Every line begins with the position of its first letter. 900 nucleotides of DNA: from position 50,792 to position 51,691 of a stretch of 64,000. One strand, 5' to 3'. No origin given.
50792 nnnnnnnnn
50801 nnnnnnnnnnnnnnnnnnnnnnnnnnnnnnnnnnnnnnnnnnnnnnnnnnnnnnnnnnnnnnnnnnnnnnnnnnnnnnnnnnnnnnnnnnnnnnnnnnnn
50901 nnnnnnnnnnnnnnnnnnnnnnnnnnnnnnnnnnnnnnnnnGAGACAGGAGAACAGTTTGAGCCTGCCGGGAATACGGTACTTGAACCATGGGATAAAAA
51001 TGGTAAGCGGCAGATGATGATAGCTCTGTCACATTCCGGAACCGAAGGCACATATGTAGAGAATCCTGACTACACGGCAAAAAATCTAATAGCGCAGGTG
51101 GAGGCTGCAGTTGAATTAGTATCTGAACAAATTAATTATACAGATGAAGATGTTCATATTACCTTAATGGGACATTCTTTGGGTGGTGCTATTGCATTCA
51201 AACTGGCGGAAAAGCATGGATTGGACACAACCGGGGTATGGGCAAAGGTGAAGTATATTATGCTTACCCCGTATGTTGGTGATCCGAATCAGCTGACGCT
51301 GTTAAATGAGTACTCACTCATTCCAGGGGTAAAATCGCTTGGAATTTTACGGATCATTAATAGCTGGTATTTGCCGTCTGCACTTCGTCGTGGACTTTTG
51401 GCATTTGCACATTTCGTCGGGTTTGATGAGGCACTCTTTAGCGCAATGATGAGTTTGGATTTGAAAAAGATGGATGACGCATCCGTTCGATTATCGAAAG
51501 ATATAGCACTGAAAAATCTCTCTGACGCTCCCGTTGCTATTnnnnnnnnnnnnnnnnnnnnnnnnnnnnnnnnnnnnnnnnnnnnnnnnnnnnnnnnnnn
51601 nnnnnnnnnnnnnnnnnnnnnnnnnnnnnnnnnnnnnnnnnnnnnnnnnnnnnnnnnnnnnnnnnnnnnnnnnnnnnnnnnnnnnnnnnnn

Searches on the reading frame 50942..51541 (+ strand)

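Call 67: search_protein_families(library=pfam, proteins=[window:50942-51541:+], max_evalue=1)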
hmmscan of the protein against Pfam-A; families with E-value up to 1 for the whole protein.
window:50942-51541:+ (200 aa): 16 families
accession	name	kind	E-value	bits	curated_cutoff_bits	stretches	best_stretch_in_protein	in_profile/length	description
PF10230.15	LIDHydrolase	-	1.7e-06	28.4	27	1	27-155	36-167/262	Lipid-droplet associated hydrolase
PF01764.32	Lipase_3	-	0.00012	22.5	22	1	31-86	26-78/140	Lipase (class 3)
PF12697.13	Abhydrolase_6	-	0.00037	21.7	26.3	1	42-152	46-117/217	Alpha/beta hydrolase family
PF12146.15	Hydrolase_4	-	0.00063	19.5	27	1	60-98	65-103/239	Serine aminopeptidase, S33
PF00975.26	Thioesterase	-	0.0012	19.5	26.4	1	46-91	41-86/226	Thioesterase domain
PF00561.26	Abhydrolase_1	-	0.0036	17.4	25.8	1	72-92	70-90/245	alpha/beta hydrolase fold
PF05057.20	DUF676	-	0.0036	17.3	20.3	1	19-85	30-92/217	Putative serine esterase (DUF676)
PF05990.18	DUF900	-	0.0042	17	20.5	1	47-111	70-136/232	Alpha/beta hydrolase of unknown function (DUF900)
PF07859.19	Abhydrolase_3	-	0.0043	17.3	25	1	38-113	37-111/210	alpha/beta hydrolase fold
PF05728.18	UPF0227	-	0.0071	16.7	21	1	44-100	33-88/187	Uncharacterised protein family (UPF0227)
PF20408.4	Abhydrolase_11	-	0.014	15.6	27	1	46-95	57-100/193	Alpha/beta hydrolase domain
PF12695.13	Abhydrolase_5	-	0.085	13.1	27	1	63-93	49-79/164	Alpha/beta hydrolase family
PF00151.25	Lipase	-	0.14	11.9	27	1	46-85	124-161/336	Lipase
PF00756.26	Esterase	-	0.16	12.2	22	1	63-92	109-136/251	Putative esterase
PF02089.21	Palm_thioest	-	0.19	11.8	26.8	1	43-92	44-94/254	Palmitoyl protein thioesterase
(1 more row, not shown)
